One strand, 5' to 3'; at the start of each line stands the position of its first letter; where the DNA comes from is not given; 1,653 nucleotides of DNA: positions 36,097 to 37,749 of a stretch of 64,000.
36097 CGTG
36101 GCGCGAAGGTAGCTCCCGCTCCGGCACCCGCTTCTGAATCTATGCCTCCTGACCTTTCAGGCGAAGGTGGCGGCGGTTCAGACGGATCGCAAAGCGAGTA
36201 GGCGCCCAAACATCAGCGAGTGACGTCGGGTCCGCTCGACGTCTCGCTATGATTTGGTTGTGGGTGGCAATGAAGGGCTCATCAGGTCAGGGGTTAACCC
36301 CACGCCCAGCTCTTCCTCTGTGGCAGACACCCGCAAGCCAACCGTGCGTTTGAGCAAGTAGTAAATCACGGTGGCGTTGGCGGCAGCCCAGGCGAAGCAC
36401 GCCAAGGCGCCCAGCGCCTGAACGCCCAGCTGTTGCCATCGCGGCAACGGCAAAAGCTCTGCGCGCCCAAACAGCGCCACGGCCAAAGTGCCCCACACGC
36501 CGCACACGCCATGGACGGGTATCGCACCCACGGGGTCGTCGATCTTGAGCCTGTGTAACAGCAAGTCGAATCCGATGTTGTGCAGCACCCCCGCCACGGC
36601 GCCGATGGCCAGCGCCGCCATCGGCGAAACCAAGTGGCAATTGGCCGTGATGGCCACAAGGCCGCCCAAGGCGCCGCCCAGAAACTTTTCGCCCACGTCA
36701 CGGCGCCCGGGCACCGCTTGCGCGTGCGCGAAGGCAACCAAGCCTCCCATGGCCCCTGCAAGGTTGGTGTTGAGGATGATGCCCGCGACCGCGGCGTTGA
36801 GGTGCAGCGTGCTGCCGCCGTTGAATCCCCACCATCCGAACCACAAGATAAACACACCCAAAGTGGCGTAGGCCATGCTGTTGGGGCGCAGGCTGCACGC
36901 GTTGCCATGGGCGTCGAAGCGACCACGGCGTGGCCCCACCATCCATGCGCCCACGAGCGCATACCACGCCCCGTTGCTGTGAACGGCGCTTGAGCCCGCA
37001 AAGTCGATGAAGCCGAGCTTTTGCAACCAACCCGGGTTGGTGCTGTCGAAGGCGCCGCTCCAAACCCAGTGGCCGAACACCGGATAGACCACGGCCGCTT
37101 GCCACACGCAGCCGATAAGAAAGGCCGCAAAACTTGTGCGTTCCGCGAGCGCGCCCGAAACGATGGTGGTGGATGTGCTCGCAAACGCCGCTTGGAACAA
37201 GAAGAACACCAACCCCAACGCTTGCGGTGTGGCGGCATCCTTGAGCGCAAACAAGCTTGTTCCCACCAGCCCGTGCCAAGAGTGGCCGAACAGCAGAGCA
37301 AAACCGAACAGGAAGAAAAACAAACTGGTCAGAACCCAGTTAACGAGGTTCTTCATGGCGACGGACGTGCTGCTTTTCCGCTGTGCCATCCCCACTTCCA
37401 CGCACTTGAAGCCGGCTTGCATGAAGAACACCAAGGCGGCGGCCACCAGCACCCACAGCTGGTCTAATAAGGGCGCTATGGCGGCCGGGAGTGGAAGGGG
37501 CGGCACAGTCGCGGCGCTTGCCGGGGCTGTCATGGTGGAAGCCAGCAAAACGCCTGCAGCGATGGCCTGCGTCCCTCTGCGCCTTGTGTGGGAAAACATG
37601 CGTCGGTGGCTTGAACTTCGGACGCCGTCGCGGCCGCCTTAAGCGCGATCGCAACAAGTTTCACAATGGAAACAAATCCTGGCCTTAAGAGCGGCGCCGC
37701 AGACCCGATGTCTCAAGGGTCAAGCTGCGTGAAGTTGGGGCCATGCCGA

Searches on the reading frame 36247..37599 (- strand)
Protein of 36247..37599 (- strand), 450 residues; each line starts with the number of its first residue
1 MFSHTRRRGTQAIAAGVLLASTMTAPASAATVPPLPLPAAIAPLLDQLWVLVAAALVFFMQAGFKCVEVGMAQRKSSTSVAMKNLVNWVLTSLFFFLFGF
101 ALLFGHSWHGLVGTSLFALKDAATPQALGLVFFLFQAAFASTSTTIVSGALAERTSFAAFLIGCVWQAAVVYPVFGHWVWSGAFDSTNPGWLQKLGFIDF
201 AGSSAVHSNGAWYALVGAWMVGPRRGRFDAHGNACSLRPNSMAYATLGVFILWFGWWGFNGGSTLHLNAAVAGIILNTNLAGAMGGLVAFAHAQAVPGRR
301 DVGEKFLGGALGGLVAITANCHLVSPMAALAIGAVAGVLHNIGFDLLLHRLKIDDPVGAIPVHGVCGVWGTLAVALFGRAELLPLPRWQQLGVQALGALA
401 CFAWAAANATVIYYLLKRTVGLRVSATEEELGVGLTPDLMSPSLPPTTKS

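Call 5: search_protein_families(library=pfam, proteins=[window:36247-37599:-], max_evalue=0.01)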
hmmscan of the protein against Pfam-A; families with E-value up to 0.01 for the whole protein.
window:36247-37599:- (450 aa): 1 family
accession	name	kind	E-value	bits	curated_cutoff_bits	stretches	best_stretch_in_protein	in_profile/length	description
PF00909.26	Ammonium_transp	-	1.4e-109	366.9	23.2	1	48-433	1-389/399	Ammonium Transporter Family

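Call 6: search_protein_families(library=ncbifam, proteins=[window:36247-37599:-], max_evalue=0.01)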
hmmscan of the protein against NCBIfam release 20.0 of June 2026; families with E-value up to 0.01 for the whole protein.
window:36247-37599:- (450 aa): 3 families
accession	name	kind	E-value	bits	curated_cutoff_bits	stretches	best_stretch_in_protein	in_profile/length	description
TIGR00836.1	amt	subfamily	1.1e-115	386.8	343.3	1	46-434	1-397/406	ammonium transporter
TIGR03644.1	marine_trans_1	hypoth_equivalog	3.6e-91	306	514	1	45-434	3-392/404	probable ammonium transporter, marine subtype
NF007947.0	PRK10666.1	equivalog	9.6e-48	163.1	657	1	23-434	7-417/428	ammonium transporter AmtB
